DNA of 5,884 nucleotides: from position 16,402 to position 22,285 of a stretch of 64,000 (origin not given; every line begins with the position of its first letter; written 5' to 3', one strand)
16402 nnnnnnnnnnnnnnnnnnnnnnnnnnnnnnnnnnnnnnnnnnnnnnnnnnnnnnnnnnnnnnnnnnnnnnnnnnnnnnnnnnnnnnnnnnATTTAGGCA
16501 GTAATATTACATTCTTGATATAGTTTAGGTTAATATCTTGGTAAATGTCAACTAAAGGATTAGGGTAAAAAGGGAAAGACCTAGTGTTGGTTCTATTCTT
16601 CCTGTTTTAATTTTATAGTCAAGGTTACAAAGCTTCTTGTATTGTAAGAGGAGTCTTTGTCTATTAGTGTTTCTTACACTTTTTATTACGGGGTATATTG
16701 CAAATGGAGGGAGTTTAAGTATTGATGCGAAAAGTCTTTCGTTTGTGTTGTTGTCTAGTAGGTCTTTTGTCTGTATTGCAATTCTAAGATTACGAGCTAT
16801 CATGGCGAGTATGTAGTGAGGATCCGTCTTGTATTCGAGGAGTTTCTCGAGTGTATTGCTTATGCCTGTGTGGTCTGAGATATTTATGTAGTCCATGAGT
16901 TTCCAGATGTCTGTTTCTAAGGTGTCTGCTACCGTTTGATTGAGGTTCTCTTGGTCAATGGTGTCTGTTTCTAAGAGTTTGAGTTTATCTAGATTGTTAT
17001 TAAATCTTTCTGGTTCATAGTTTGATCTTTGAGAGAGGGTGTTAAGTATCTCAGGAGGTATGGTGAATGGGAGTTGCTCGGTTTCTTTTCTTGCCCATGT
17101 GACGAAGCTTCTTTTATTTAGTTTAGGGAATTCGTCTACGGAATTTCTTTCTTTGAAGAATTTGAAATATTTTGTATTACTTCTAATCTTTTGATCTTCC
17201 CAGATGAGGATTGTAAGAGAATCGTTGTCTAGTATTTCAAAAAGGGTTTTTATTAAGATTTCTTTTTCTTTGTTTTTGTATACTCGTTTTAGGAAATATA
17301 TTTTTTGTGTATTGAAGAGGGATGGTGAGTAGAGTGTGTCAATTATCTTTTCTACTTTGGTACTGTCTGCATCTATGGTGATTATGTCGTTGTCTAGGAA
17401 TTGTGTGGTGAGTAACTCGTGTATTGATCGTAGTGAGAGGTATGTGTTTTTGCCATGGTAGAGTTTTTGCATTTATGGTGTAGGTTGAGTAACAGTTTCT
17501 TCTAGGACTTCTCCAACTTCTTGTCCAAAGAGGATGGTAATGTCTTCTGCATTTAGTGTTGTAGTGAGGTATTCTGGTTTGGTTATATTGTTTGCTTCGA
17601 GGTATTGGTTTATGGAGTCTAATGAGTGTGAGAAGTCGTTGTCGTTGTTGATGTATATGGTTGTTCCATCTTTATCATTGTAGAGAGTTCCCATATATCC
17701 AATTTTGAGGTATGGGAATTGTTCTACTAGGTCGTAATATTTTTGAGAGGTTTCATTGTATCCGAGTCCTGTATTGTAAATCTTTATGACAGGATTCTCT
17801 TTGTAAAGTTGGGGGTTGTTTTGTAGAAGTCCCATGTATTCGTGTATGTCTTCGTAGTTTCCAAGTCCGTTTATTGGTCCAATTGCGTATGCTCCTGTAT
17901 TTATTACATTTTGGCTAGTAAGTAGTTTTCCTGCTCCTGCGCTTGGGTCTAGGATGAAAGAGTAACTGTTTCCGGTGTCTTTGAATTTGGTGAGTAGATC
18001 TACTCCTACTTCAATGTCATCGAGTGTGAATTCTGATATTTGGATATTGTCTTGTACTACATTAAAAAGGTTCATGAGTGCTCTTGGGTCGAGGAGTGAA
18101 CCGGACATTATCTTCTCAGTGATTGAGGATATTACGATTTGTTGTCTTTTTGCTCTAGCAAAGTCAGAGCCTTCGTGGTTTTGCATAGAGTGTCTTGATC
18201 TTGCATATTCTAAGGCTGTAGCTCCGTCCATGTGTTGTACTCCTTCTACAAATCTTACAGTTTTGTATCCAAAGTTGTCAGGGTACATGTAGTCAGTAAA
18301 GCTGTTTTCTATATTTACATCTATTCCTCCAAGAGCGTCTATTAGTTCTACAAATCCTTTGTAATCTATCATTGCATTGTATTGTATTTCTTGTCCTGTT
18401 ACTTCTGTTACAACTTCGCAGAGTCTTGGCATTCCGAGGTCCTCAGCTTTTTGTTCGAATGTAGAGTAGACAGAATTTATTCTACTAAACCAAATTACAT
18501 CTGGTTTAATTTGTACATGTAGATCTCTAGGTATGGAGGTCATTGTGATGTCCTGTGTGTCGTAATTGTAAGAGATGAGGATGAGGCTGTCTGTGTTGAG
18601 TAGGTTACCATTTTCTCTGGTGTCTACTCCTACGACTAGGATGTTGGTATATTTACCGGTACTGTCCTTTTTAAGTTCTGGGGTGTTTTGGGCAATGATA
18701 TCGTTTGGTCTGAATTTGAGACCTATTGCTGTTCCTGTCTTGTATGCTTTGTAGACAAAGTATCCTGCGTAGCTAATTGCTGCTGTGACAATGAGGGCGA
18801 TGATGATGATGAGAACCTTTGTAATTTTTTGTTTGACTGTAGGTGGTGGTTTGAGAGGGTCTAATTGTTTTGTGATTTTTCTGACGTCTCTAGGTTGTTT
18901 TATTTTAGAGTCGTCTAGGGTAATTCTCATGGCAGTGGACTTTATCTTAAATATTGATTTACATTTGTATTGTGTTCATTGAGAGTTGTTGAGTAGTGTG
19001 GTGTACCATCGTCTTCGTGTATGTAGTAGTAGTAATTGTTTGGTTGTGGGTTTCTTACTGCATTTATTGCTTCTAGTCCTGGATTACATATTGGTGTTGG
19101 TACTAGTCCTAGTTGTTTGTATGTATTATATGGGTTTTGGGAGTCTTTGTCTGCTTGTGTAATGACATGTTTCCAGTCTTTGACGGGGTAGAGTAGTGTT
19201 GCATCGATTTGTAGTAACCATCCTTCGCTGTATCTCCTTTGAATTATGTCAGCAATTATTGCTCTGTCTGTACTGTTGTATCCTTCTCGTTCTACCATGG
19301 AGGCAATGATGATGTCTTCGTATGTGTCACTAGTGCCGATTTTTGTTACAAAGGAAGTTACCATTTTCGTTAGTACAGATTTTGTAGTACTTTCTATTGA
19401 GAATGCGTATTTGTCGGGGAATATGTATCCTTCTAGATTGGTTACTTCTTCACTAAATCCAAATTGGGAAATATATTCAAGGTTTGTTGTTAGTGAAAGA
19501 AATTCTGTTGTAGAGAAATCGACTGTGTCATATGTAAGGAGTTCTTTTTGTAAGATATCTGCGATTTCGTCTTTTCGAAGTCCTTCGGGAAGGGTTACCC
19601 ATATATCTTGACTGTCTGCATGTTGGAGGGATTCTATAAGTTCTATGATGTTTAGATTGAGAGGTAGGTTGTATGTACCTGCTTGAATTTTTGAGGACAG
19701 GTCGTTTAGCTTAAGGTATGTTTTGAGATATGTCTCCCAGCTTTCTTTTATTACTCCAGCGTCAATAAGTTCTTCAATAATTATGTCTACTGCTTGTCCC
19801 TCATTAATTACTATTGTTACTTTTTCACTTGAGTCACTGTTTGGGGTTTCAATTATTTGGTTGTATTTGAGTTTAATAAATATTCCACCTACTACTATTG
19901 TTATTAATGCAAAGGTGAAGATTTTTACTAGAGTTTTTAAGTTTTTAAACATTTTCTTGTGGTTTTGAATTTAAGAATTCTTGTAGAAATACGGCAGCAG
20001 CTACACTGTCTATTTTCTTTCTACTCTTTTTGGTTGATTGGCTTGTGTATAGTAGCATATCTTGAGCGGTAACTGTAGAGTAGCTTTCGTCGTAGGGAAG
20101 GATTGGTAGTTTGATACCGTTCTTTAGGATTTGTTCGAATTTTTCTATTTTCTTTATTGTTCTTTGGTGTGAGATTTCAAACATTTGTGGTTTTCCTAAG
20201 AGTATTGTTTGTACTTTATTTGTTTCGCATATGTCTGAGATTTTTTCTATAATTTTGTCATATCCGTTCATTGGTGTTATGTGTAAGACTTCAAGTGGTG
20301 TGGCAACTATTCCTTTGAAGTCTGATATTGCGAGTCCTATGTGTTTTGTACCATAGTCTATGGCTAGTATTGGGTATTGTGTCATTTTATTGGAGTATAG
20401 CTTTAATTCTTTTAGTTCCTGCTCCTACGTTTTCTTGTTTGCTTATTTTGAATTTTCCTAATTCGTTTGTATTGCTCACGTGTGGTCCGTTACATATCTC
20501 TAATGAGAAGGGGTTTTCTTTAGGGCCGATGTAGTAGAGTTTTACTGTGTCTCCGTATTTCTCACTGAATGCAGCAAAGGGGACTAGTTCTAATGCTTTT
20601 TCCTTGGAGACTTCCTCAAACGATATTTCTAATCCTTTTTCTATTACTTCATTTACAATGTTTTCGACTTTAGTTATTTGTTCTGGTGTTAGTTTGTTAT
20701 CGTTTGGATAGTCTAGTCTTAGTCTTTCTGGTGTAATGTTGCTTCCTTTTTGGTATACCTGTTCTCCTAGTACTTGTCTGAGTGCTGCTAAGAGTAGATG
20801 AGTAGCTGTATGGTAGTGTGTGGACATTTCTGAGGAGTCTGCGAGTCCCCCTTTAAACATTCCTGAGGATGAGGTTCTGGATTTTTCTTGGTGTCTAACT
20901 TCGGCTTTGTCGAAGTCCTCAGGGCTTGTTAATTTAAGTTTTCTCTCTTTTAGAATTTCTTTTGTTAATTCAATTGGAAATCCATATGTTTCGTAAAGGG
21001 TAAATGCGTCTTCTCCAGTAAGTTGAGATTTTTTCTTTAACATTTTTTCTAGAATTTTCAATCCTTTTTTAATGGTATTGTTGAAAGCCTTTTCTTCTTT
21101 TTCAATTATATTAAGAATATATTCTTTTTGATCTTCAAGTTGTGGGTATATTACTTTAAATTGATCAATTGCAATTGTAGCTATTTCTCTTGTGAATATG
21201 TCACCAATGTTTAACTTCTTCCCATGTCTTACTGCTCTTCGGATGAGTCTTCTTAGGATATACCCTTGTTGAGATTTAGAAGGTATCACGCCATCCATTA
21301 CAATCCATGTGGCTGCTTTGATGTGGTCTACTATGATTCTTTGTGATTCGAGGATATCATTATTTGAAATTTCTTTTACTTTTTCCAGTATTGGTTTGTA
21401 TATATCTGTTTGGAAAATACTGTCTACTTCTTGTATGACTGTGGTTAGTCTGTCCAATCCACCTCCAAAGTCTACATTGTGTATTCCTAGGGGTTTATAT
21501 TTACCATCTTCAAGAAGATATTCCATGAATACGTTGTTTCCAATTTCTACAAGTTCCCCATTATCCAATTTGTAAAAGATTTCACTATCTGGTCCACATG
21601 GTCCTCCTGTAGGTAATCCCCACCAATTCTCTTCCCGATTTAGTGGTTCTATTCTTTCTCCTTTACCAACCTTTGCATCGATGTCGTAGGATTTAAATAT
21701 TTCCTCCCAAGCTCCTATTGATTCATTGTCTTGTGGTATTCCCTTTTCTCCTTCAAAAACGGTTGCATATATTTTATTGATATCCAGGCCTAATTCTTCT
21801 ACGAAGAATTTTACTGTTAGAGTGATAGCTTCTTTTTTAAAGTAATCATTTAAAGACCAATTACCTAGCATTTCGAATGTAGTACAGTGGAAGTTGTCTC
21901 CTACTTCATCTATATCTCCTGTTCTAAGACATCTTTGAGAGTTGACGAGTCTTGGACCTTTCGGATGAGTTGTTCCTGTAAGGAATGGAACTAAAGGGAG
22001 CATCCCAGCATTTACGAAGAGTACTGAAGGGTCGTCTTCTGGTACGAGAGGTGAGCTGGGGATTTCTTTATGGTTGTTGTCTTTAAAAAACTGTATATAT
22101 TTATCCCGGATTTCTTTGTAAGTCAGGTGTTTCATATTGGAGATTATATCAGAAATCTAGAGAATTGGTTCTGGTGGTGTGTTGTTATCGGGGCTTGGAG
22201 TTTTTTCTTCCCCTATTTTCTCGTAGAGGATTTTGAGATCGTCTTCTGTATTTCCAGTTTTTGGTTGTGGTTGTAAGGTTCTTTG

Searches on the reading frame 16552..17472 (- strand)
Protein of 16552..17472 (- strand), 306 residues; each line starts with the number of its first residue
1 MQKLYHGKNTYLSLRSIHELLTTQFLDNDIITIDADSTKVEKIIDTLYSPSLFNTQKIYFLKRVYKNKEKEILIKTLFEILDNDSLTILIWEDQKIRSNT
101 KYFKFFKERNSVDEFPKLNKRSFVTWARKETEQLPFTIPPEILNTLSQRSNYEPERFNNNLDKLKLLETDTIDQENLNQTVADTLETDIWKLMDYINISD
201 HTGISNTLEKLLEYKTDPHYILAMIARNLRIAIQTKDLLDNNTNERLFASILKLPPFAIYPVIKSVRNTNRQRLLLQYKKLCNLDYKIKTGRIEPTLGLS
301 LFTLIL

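Call 85: search_protein_families(library=pfam, proteins=[window:16552-17472:-], max_evalue=0.001)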
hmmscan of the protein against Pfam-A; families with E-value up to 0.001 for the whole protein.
window:16552-17472:- (306 aa): 2 families
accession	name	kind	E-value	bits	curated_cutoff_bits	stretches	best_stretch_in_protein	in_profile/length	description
PF21694.2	DNA_pol3_delta_C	-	2e-22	79.9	27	1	186-304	1-119/121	DNA polymerase III delta subunit, C-terminal domain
PF06144.19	DNA_pol3_delta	-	6.8e-06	26.5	21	1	7-111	5-119/124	DNA polymerase III, delta subunit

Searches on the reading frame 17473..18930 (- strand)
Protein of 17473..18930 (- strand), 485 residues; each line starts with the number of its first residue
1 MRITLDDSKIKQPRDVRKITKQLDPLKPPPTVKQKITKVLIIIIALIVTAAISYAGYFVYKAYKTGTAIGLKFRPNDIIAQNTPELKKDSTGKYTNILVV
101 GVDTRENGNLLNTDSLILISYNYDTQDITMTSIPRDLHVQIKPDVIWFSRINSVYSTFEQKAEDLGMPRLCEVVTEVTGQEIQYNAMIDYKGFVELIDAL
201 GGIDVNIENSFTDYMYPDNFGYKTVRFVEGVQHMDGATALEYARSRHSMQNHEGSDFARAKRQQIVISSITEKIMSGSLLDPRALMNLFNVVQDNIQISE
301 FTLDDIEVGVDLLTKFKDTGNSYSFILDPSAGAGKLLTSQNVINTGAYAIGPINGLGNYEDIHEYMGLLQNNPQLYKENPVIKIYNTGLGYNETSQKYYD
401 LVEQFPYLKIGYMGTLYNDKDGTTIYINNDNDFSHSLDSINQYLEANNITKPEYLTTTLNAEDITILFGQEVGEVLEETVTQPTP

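Call 85: search_protein_families(library=pfam, proteins=[window:17473-18930:-], max_evalue=0.001)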
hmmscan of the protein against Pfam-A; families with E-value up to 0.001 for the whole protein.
window:17473-18930:- (485 aa): 1 family
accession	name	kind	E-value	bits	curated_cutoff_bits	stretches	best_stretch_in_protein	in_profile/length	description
PF03816.19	LytR_cpsA_psr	-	2e-34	119.3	24.6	1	112-275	1-149/150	LytR_cpsA_psr family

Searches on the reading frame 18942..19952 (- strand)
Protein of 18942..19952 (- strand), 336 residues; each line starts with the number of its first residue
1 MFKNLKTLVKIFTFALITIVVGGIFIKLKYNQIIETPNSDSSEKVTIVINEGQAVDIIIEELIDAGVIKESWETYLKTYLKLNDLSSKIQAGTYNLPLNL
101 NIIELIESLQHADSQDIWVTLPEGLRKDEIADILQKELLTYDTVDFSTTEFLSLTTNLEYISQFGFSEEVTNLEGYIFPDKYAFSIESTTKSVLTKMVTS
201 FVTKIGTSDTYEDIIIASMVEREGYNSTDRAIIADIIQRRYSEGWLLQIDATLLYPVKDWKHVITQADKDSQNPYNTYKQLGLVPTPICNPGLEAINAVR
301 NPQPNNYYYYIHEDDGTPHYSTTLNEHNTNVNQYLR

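Call 85: search_protein_families(library=pfam, proteins=[window:18942-19952:-], max_evalue=0.001)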
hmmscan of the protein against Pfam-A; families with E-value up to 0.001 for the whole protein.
window:18942-19952:- (336 aa): 1 family
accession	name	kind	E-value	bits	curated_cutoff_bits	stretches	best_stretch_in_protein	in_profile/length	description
PF02618.21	YceG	-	6.4e-67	226.3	32.4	1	47-333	1-275/275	YceG-like family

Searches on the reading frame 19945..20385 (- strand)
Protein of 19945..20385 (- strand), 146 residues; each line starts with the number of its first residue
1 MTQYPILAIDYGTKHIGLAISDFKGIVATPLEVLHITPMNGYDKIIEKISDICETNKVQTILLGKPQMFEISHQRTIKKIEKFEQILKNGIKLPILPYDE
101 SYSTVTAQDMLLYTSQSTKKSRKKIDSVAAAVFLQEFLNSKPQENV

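Call 85: search_protein_families(library=pfam, proteins=[window:19945-20385:-], max_evalue=0.001)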
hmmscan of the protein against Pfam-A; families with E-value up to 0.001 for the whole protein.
window:19945-20385:- (146 aa): 1 family
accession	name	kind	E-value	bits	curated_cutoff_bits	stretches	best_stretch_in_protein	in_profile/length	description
PF03652.20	RuvX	-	1.8e-32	112.9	29.2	1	6-139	3-133/134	Holliday junction resolvase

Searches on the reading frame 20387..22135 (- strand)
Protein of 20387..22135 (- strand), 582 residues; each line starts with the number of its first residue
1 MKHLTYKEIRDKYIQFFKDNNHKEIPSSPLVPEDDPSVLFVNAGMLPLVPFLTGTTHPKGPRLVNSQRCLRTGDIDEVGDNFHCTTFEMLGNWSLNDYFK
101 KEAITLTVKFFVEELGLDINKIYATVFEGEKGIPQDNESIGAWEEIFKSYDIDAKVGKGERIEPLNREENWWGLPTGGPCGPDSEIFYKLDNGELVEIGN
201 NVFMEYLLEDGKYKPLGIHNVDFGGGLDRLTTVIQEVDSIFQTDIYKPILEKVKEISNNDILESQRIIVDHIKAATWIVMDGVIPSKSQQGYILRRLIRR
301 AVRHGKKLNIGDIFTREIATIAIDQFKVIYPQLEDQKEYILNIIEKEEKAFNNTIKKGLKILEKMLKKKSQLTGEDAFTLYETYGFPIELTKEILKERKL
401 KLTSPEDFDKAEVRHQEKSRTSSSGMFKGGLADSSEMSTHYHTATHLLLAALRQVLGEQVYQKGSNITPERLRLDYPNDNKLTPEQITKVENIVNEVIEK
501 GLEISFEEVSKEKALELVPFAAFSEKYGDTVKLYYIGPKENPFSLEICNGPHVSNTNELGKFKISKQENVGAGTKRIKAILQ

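Call 85: search_protein_families(library=pfam, proteins=[window:20387-22135:-], max_evalue=0.001)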
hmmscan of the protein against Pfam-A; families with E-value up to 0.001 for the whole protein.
window:20387-22135:- (582 aa): 2 families
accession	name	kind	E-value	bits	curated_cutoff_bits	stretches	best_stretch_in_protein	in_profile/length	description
PF01411.24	tRNA-synt_2c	-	3.9e-124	415.6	30.3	1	8-427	1-436/552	tRNA synthetases class II (A)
PF07973.19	tRNA_SAD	-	4e-12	46.4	24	1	531-577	1-43/44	Threonyl and Alanyl tRNA synthetase second additional domain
